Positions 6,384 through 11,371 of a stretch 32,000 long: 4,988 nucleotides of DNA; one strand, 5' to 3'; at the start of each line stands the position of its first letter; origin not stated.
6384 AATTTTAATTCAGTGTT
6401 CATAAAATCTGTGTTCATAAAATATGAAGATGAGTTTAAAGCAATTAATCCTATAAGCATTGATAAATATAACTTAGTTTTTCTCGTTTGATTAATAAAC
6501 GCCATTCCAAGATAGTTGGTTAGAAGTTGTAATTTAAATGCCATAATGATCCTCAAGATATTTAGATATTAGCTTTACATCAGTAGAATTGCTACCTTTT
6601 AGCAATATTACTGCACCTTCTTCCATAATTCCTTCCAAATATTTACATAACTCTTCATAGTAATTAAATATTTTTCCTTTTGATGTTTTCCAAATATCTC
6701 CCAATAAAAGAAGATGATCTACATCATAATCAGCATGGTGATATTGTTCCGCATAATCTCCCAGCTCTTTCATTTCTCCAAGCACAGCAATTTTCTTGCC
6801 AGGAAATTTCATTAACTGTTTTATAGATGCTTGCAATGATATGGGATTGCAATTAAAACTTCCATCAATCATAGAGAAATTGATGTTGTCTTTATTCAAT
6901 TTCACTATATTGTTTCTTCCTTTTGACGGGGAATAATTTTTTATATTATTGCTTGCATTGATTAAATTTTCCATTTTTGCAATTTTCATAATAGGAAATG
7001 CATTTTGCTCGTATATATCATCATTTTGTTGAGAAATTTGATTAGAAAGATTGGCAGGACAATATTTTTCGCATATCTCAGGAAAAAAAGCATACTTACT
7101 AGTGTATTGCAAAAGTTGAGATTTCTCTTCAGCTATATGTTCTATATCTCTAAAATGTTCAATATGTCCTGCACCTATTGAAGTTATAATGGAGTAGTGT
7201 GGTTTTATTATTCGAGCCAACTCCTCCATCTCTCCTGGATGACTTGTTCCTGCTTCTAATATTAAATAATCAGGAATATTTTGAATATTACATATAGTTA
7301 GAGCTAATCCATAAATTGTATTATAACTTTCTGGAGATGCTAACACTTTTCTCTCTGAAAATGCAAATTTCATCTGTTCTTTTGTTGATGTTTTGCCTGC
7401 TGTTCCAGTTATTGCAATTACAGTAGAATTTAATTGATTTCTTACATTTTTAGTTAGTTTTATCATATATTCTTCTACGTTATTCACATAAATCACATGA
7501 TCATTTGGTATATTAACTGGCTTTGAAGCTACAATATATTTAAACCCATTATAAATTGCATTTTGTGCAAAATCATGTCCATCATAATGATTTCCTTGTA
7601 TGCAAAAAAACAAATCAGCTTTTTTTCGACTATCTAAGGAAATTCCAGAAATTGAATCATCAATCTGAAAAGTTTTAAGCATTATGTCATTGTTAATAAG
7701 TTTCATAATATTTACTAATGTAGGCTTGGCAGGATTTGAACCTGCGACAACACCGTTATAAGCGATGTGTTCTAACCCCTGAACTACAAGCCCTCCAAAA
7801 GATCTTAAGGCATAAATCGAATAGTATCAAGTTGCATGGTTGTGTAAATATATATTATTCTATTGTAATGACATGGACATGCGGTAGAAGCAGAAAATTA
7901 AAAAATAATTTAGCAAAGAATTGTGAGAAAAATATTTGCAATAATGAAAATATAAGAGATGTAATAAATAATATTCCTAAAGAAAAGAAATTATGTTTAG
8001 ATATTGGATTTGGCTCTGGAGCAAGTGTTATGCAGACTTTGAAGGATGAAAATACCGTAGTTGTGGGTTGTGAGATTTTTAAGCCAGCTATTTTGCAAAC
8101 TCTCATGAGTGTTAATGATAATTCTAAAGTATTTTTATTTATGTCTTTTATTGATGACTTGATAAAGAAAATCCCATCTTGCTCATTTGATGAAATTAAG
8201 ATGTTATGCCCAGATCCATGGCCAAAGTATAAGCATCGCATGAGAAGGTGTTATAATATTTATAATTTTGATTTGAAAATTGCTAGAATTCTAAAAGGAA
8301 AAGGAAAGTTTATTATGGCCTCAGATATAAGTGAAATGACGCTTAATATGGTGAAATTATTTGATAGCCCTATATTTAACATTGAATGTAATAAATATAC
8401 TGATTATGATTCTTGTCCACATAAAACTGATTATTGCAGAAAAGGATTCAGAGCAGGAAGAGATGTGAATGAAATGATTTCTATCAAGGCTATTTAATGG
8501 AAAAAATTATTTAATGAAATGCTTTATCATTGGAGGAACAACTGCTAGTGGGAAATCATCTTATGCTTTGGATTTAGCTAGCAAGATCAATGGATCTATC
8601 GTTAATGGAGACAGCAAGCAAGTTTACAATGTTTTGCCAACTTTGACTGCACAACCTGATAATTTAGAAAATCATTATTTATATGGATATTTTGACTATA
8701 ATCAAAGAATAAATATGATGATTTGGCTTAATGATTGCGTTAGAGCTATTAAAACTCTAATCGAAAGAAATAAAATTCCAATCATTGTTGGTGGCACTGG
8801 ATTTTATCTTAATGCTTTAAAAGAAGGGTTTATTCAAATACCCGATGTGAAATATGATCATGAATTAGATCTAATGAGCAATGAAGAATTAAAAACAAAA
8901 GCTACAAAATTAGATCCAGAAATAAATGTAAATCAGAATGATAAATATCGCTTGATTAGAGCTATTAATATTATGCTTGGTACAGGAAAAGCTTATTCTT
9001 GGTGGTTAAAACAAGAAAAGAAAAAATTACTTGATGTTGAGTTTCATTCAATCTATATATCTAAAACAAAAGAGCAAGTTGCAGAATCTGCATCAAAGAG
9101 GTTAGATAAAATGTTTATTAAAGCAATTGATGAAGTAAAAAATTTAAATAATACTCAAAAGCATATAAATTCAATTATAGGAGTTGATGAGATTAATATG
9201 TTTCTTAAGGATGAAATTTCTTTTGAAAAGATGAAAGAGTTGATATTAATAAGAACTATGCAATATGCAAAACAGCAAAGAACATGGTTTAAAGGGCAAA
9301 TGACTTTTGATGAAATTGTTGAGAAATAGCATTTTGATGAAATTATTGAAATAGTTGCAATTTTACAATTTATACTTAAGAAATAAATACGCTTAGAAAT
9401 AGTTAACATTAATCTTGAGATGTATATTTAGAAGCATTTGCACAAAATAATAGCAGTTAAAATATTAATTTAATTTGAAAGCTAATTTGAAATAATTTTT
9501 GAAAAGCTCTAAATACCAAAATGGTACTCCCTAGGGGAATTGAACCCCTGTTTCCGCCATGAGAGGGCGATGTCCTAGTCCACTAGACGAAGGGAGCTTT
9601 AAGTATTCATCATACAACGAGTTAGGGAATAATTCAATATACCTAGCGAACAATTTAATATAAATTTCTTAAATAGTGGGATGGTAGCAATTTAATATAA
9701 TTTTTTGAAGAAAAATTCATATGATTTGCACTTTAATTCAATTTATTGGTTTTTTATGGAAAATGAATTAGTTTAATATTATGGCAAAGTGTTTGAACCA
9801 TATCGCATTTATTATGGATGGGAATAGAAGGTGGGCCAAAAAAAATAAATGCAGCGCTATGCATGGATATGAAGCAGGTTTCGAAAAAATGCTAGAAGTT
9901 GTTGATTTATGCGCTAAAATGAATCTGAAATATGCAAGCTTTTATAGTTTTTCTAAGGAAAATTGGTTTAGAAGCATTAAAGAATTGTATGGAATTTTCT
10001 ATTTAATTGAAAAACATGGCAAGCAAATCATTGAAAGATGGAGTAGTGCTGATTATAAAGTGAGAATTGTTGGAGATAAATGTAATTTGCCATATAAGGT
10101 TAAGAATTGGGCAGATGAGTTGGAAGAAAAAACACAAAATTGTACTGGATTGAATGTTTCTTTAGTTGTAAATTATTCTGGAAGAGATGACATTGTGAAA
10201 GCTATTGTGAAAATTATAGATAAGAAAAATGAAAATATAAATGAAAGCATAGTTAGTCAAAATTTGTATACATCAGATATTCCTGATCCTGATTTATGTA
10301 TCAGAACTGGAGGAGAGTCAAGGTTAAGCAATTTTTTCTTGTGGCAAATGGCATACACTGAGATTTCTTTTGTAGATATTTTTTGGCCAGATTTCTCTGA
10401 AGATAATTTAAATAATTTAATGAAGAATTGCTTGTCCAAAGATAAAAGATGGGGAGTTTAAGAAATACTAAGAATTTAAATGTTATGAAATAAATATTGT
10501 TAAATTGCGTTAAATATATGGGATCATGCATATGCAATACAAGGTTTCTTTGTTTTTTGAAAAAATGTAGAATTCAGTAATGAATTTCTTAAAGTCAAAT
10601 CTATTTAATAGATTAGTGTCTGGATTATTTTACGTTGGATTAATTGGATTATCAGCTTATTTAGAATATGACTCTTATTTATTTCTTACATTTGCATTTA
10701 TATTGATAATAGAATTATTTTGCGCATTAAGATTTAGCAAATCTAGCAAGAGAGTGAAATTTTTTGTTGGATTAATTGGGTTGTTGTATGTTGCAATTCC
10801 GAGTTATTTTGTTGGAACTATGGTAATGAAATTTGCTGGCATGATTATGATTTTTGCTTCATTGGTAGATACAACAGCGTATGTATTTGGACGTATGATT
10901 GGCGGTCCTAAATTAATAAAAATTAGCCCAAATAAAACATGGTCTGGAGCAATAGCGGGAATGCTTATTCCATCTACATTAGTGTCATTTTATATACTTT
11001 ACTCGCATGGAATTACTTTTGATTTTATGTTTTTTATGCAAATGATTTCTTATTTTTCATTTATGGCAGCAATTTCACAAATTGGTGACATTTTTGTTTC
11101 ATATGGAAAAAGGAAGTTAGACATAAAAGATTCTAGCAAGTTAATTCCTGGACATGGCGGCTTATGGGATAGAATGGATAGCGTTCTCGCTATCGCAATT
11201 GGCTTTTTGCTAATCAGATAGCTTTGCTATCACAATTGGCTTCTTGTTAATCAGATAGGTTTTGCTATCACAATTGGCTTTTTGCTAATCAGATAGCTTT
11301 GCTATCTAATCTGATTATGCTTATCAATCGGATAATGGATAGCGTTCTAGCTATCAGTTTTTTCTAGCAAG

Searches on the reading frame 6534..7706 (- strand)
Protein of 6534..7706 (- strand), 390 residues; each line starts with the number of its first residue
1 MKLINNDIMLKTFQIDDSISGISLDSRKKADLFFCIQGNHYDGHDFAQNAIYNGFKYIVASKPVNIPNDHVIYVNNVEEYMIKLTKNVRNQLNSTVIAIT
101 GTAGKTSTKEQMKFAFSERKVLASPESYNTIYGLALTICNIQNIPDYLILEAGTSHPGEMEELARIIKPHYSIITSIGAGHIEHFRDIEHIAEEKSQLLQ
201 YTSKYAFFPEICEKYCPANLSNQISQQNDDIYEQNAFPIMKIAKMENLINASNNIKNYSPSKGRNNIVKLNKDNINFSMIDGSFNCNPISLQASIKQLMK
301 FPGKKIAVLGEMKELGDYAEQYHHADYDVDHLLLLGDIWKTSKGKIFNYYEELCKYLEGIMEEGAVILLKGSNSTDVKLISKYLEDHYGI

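Call 9: search_protein_families(library=pfam, proteins=[window:6534-7706:-], max_evalue=0.001)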
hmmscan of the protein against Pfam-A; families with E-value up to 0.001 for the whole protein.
window:6534-7706:- (390 aa): 3 families
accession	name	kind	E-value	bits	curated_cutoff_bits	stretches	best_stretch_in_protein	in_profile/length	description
PF08245.18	Mur_ligase_M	-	7.7e-21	75.4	24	1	99-224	1-127/200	Mur ligase middle domain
PF01225.30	Mur_ligase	-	2e-07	31.7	21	1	19-80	2-66/95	Mur ligase family, catalytic domain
PF02875.26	Mur_ligase_C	-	5.9e-07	30.8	28.4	1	277-372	12-126/127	Mur ligase, glutamate ligase domain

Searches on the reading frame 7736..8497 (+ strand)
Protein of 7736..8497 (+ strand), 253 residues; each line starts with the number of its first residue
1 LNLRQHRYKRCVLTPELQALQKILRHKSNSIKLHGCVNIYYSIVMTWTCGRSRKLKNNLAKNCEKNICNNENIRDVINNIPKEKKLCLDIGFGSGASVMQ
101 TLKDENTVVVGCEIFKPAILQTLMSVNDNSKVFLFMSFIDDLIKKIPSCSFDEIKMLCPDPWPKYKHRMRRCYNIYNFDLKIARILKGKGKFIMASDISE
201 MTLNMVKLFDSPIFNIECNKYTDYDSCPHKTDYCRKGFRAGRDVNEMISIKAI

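Call 9: search_protein_families(library=pfam, proteins=[window:7736-8497:+], max_evalue=0.001)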
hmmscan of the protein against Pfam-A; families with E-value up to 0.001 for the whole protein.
window:7736-8497:+ (253 aa): 1 family
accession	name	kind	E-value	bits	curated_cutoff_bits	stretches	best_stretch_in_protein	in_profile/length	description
PF02390.23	Methyltransf_4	-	1e-18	67.8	24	1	84-246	2-172/173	Putative methyltransferase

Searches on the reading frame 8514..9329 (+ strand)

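Call 9: search_protein_families(library=pfam, proteins=[window:8514-9329:+], max_evalue=0.001)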
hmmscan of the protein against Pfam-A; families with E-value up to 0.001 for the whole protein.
window:8514-9329:+ (271 aa): 2 families
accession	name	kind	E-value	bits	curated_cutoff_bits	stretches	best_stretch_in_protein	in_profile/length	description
PF01715.23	IPPT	-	1.9e-46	159.1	23.6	1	36-261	1-242/243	IPP transferase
PF01745.22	IPT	-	0.00017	21.5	20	0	1-49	1-49/233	Isopentenyl transferase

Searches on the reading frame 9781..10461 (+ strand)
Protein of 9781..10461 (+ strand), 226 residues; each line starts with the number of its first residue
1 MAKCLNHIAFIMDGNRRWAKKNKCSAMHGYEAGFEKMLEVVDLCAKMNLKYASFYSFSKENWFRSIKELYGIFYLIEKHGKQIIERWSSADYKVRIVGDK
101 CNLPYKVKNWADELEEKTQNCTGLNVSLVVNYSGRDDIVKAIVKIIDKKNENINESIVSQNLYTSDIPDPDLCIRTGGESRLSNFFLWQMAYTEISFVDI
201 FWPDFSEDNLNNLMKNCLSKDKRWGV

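Call 9: search_protein_families(library=pfam, proteins=[window:9781-10461:+], max_evalue=0.001)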
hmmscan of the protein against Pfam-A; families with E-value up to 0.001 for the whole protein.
window:9781-10461:+ (226 aa): 1 family
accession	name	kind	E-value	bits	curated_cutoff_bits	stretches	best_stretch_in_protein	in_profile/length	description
PF01255.24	Prenyltransf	-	3.6e-67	226.5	27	1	11-225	1-219/219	Putative undecaprenyl diphosphate synthase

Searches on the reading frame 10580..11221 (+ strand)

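Call 9: search_protein_families(library=pfam, proteins=[window:10580-11221:+], max_evalue=0.001)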
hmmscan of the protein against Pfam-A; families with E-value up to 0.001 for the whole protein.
window:10580-11221:+ (213 aa): 1 family
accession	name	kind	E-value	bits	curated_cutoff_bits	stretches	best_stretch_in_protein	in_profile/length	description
PF01148.25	CTP_transf_1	-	6.1e-34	118.5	24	1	14-210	58-258/264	Cytidylyltransferase family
